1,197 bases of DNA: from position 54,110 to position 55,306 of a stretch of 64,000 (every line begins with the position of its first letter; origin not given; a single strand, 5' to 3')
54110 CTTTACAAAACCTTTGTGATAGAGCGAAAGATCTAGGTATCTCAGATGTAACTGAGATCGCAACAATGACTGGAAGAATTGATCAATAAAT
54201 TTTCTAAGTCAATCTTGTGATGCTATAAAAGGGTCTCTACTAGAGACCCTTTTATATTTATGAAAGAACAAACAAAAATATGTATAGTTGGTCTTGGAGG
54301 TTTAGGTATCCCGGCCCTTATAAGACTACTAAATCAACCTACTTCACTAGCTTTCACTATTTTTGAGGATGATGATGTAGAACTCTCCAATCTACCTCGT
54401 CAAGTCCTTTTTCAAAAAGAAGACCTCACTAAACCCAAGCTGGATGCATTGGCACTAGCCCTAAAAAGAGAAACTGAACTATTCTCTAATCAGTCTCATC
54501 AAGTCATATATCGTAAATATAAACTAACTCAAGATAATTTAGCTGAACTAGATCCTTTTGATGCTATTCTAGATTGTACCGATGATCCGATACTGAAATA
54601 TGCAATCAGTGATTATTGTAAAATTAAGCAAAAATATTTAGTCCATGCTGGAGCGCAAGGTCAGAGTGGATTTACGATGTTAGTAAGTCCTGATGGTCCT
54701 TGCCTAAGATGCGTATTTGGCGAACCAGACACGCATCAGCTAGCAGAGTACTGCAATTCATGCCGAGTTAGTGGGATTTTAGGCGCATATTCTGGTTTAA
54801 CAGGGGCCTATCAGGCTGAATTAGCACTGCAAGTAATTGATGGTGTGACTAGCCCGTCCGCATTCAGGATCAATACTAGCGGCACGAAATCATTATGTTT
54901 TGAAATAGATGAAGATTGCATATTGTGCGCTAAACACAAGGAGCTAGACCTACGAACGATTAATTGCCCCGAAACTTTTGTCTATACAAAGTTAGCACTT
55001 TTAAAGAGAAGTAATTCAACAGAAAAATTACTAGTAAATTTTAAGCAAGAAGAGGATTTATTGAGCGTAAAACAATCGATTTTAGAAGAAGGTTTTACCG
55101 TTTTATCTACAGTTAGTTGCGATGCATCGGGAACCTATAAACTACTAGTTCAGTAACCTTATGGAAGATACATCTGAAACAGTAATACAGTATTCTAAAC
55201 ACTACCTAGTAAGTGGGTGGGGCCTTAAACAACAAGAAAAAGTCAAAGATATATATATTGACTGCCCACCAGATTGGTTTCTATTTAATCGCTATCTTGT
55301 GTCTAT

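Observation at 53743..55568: Rrf2 regulator, atypical ThiF/MoeB E1-like enzyme and unknown 135-aa protein directly upstream of the T2SS operon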

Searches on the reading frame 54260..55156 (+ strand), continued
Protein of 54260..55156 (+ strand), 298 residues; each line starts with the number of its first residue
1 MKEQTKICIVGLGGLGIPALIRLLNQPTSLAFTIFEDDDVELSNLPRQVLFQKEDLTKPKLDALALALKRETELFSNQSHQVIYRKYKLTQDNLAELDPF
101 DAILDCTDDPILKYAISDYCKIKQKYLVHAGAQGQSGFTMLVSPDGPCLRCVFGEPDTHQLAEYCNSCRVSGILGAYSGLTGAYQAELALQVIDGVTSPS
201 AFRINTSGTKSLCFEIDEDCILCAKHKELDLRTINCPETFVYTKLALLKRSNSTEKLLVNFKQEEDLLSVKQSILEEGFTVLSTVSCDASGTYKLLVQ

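Call 24: find_related_loci(query=A2, collection=genome_contigs, flank=8000)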
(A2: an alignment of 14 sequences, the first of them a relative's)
Query A2 (298 aa) in genome_contigs; peptide patterns used: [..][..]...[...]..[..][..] (x = any residue, [..] = any of these).
600 stretches matched a pattern (row limit reached: there are more); 541 encode a relative of the query (tblastn E <= 1e-3); the best 80 are kept; 80 distinct loci.
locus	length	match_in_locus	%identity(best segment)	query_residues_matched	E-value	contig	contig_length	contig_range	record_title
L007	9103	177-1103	34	2-298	2e-42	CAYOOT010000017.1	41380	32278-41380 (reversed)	MAG TPA_asm: uncultured Bdellovibrionales bacterium isolate SRP150892_co2_493 genome assembly, contig: NODE_1083_length_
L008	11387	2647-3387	34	11-283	1e-31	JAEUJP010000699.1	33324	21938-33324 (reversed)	MAG: Myxococcaceae bacterium isolate new MAG-72 k141_3170864, whole genome shotgun sequence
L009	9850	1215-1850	35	1-218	5e-31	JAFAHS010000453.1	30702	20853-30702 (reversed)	MAG: Deltaproteobacteria bacterium isolate CP_BE_BS_27 BE_BS_k147_10145788, whole genome shotgun sequence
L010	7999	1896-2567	33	3-229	5e-31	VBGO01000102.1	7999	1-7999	MAG: Chloroflexi bacterium isolate CF_80 14_1009_16_40cm_scaffold_27933, whole genome shotgun sequence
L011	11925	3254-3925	34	3-229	4e-31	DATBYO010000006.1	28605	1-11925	MAG TPA_asm: Candidatus Dormiibacterota bacterium isolate SMAG_U7595 k141_832969, whole genome shotgun sequence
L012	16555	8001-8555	35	4-195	5e-29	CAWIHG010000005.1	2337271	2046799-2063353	MAG: uncultured delta proteobacterium isolate MFD05502.bin.1.2 genome assembly, contig: contig_34688, whole genome shotg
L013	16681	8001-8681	34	3-231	7e-28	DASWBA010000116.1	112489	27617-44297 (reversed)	MAG TPA_asm: Candidatus Dormiibacterota bacterium isolate SMAG_U2670 k141_690795, whole genome shotgun sequence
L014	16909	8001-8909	29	6-298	1e-27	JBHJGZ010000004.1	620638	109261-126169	MAG: Myxococcota bacterium isolate sb_S8C902_1 S8Ck141_378811, whole genome shotgun sequence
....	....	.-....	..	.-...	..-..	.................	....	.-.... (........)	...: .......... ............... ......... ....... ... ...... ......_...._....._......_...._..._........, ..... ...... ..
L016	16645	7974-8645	33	3-229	3e-30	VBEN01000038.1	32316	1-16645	MAG: Chloroflexi bacterium isolate CF_27 14_1009_16_20cm_scaffold_880, whole genome shotgun sequence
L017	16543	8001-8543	35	9-195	7e-27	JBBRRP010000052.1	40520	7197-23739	MAG: Polyangiales bacterium isolate La2_concoct.020 La2_concoct.020_K_3005907L40520_cov_17.0000, whole genome shotgun se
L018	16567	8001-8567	35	5-199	3e-26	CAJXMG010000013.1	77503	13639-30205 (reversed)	TPA_asm: uncultured bacterium isolate SRR4030075_bin.46_MetaBAT_v2.12.1_MAG genome assembly, contig: NODE_53_length_7750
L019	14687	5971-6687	32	3-236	4e-26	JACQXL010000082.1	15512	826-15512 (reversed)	MAG: Planctomycetota bacterium isolate NC_groundwater_1514_Pr4_B-0.1um_50_3 SR1-18-B1_scaffold_173671, whole genome shot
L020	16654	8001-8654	32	9-229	3e-25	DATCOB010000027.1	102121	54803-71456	MAG TPA_asm: Candidatus Dormiibacterota bacterium isolate SMAG_U7190 k141_414968, whole genome shotgun sequence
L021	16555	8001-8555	37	5-196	3e-25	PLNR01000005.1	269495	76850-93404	MAG: Candidatus Omnitrophota bacterium isolate fen_1319 73.20120800_E1X.29_contig_1004, whole genome shotgun sequence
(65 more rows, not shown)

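Call 27: search_protein_families(library=pfam, proteins=[L007:1105-1578:+, L006:3338-3856:+, L004:7160-7423:+, L002:6902-7306:+, L003:1315-1722:+], max_evalue=10)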
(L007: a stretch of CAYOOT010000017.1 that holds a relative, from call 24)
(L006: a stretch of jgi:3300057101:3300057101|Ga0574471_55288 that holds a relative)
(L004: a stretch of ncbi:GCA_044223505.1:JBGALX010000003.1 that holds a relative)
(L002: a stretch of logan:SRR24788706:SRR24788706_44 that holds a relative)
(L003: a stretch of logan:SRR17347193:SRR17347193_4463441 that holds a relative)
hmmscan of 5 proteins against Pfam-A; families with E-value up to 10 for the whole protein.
L007:1105-1578:+ (158 aa): 2 families
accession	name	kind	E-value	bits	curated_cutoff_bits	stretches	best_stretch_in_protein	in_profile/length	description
PF14461.11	Prok-E2_B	-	0.15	12.5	25.4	1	3-88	10-91/135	Prokaryotic E2 family B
PF24609.1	IQ_SCN5A_C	-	0.23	11.5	27.7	1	148-157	11-20/35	SCN5A-like, C-terminal IQ motif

L006:3338-3856:+ (173 aa): 1 family
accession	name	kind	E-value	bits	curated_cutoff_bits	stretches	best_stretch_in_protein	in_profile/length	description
PF21548.3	CATSPERB_2nd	-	0.0016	18.2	27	1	70-151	180-262/350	CATSPER subunit beta protein 2nd domain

L004:7160-7423:+ (88 aa): 0 families

L002:6902-7306:+ (135 aa): 0 families

L003:1315-1722:+ (136 aa): 0 families

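Call 65: search_solved_structures(query=window:54260-55153:+, max_evalue=0.001)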
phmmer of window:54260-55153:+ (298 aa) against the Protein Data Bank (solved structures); distinct sequences matched with E-value up to 0.001: 28.
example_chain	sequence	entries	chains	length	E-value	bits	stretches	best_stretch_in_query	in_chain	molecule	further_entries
1zud_1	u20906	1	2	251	1.7e-24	89.8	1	5-223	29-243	Adenylyltransferase thiF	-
1zfn_A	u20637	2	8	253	1.7e-24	89.8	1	5-223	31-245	Adenylyltransferase thiF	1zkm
6yub_B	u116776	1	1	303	5.7e-20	74.9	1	5-193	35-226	Adenylyltransferase and sulfurtransferase uba4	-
6yub_A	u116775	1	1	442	1.4e-19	73.7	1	5-193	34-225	Adenylyltransferase and sulfurtransferase uba4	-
6yuc_D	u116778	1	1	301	2.1e-18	69.8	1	5-193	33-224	Adenylyltransferase and sulfurtransferase uba4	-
6z6s_DDD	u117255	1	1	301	2.1e-18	69.8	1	5-193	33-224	Adenylyltransferase and sulfurtransferase uba4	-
1jw9_B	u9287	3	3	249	4.9e-13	52.2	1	4-204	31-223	MOLYBDOPTERIN BIOSYNTHESIS MOEB PROTEIN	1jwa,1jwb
5ff5_A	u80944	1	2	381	2.8e-06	30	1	3-65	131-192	PaaA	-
3cmm_A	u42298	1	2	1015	2.1e-05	27.1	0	5-144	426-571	Ubiquitin-activating enzyme E1 1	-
6nya_A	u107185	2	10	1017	2.1e-05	27.1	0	5-144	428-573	Ubiquitin-activating enzyme E1 1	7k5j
5l6h_A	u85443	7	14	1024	2.2e-05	27.1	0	5-144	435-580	Ubiquitin-activating enzyme E1 1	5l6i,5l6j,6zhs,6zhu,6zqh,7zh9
4nnj_A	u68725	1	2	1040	2.3e-05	27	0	5-144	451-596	Ubiquitin-activating enzyme E1 1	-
5tr4_A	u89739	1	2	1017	3.4e-05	26.5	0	5-144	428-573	Ubiquitin-activating enzyme E1 1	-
6om4_A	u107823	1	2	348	9.6e-05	25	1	4-77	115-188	MccB protein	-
6zht_C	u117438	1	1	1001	0.0001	24.9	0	5-144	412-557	Ubiquitin-activating enzyme E1 1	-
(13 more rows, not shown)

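Call 88: search_protein_families(library=padloc, proteins=[window:54260-55153:+], max_evalue=0.01)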
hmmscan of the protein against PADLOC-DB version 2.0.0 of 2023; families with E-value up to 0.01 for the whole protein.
window:54260-55153:+ (298 aa): 7 families
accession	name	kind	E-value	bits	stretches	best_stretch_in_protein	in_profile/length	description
PDLC00839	E1-E2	-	6.5e-09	32.6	1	4-127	370-488/602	E1-E2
PDLC00848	E1-E2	-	1.2e-06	25.2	1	4-112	374-479/607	E1-E2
PDLC00832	E1-E2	-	8.7e-05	18.9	1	3-80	337-412/588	E1-E2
PDLC00847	E1-E2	-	0.00016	18.2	1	4-130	286-407/523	E1-E2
PDLC00852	E1-E2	-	0.00081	16.1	1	5-118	327-443/546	E1-E2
PDLC00856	E1-E2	-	0.0018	14.8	1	3-123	321-436/573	E1-E2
PDLC00827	E1-E2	-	0.003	14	1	5-118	333-447/711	E1-E2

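Call 89: search_protein_families(library=pfam, proteins=[L009:1215-1919:+, L009:1868-3187:+, L009:3117-3434:+, L009:3568-4608:+, L009:4908-5561:+, L009:5543-6256:+, L009:6377-6916:+], max_evalue=0.001)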
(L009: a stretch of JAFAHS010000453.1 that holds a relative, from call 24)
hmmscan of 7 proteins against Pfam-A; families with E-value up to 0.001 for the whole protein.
L009:1215-1919:+ (235 aa): 1 family
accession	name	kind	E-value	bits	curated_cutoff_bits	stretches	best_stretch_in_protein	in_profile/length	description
PF00899.27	ThiF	-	2.3e-65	220.5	28.1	1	6-220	22-237/238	ThiF family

L009:1868-3187:+ (440 aa): 2 families
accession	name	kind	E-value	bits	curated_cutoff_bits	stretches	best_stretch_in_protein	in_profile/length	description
PF00291.31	PALP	-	1.2e-75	255.1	35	1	94-397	3-295/295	Pyridoxal-phosphate dependent enzyme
PF05810.19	NinF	-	2e-07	31.2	27.5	1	29-53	1-25/25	NinF protein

L009:3117-3434:+ (106 aa): 0 families

L009:3568-4608:+ (347 aa): 1 family
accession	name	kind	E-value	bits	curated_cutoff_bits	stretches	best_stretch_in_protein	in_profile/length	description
PF00291.31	PALP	-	4.5e-64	217.1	35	1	28-310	2-295/295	Pyridoxal-phosphate dependent enzyme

L009:4908-5561:+ (218 aa): 1 family
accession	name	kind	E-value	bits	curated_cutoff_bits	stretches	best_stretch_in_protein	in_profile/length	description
PF00899.27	ThiF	-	8.5e-07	28.8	28.1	0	15-70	1-56/238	ThiF family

L009:5543-6256:+ (238 aa): 4 families
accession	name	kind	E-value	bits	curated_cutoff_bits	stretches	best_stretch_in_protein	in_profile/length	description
PF13419.12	HAD_2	-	3.6e-21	76.5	23.8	1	15-202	2-177/178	Haloacid dehalogenase-like hydrolase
PF00702.32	Hydrolase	-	8.7e-16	59.3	26.4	1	15-197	5-191/191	haloacid dehalogenase-like hydrolase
PF12710.13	HAD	-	1.2e-05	26.3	27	1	15-194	2-189/189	haloacid dehalogenase-like hydrolase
PF13242.12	Hydrolase_like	-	1.2e-05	25.5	22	1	160-211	4-56/75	HAD-hyrolase-like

L009:6377-6916:+ (180 aa): 7 families
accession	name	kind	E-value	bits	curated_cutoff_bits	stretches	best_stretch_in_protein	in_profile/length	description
PF01583.26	APS_kinase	-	7.5e-61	205.1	21.1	1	4-150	2-151/152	Adenylylsulphate kinase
PF01656.29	CbiA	-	0.00014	22.3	25.4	1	13-167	8-68/125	CobQ/CobB/MinD/ParA nucleotide binding domain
PF00005.33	ABC_tran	-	0.0002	22.4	25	1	2-57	9-67/137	ABC transporter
PF03308.22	MeaB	-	0.00041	19.9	23.1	1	8-39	37-68/273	Methylmalonyl Co-A mutase-associated GTPase MeaB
PF13238.12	AAA_18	-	0.0006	20.7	29.4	0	10-117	4-108/128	AAA domain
PF13614.12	AAA_31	-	0.00064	20.1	27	1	14-65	12-62/177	AAA domain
PF13671.12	AAA_33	-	0.00091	20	27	0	8-60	3-46/143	AAA domain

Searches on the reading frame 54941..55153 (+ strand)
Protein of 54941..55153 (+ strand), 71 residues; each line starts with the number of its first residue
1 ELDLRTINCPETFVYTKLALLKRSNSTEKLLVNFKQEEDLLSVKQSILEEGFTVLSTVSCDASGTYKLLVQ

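Call 64: search_solved_structures(query=A8, max_evalue=1, show_alignments=2)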
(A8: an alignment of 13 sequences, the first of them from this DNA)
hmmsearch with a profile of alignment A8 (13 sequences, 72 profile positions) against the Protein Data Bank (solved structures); distinct sequences matched with E-value up to 1: 6.
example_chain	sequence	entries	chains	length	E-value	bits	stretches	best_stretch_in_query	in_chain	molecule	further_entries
1jdq_A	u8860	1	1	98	4.4e-08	36.2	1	1-69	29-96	HYPOTHETICAL PROTEIN TM0983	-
1je3_A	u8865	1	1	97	0.00078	22.6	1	1-69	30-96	HYPOTHETICAL 8.6 KDA PROTEIN IN AMYA-FLIE INTERGENIC REGION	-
4pt1_A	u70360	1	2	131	0.0042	20.3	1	32-61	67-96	Odorant-binding protein 1d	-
8k1r_B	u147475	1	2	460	0.18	15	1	1-71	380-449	Spirochaeta thermophila YeeE(TsuA)-YeeD(TsuB),UPF0033 domain-containing protein, SirA-like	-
6xeh_A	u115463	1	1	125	0.4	13.9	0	34-60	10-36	DE NOVO DESIGNED OR386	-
8j4c_B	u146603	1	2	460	0.55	13.5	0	1-71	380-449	Spirochaeta thermophila YeeE(TsuA)-YeeD(TsuB),UPF0033 domain-containing protein, SirA-like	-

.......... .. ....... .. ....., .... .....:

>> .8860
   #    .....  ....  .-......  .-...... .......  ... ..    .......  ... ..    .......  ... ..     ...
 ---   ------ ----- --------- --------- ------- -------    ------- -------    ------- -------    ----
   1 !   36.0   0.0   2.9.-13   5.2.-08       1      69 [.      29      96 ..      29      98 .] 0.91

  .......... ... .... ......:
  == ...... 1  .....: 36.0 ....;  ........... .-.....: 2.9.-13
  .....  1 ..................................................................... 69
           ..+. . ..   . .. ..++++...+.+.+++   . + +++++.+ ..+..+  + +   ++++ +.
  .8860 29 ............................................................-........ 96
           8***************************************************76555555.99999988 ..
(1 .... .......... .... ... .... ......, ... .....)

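Call 73: find_related_loci(query=A9, collection=metagenome_contigs, flank=8000)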
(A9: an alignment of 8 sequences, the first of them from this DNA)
Query A9 (71 aa) in metagenome_contigs; peptide patterns used: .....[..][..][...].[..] (x = any residue, [..] = any of these).
188 stretches matched a pattern; 73 encode a relative of the query (tblastn E <= 1e-3); 73 distinct loci.
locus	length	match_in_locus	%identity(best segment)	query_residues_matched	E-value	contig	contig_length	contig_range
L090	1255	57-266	67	1-70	3e-26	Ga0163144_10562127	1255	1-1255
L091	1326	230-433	38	2-70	9e-9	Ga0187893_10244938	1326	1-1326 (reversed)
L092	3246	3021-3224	39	2-70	2e-8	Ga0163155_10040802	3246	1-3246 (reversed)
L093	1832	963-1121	50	2-55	1e-8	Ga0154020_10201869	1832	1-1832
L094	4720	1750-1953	39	2-70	2e-8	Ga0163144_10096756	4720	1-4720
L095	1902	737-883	45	1-50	7e-7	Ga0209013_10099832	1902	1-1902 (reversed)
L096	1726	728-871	44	2-50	1e-6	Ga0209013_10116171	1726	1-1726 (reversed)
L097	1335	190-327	47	1-47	1e-6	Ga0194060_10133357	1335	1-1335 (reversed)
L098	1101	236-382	43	1-50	3e-6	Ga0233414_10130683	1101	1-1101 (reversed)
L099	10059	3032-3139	47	1-35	2e-5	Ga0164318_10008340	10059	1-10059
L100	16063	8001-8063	76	2-22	3e-5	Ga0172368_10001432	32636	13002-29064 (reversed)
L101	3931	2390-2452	76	2-22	3e-5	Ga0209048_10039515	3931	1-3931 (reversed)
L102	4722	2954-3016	76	2-22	3e-5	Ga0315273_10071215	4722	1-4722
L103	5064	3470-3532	76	2-22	3e-5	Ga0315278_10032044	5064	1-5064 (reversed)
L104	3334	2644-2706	71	2-22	4e-5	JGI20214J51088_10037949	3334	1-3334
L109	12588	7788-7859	67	1-24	1e-4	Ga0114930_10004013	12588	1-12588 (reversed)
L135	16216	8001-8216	33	2-71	3e-4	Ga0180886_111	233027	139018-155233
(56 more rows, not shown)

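Call 89: search_protein_families(library=pfam, proteins=[L135:6451-6717:+, L135:8228-9157:+, L109:8013-9029:+], max_evalue=0.001)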
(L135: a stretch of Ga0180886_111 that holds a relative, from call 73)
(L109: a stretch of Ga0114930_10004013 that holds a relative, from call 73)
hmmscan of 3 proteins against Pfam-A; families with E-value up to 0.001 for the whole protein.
L135:6451-6717:+ (89 aa): 1 family
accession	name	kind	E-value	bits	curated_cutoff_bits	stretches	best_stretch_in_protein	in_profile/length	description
PF02597.26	ThiS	-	2.2e-12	47.8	22.5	1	6-89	3-76/76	ThiS family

L135:8228-9157:+ (310 aa): 1 family
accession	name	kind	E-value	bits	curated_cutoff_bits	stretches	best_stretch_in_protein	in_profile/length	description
PF02596.20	DUF169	-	3.4e-32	112.4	27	2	80-180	101-207/209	Uncharacterised ArCR, COG2043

L109:8013-9029:+ (339 aa): 3 families
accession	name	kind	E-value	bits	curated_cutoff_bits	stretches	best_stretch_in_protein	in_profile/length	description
PF18297.6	NFACT-R_2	-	4e-21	75.5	26.9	1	237-338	1-104/104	NFACT protein RNA binding domain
PF02568.20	ThiI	-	7.1e-09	36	20.5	1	18-157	6-147/197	Thiamine biosynthesis protein (ThiI)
PF03054.22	tRNA_Me_trans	-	7.1e-06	26.3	20.6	1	21-134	6-137/202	tRNA methyl transferase HUP domain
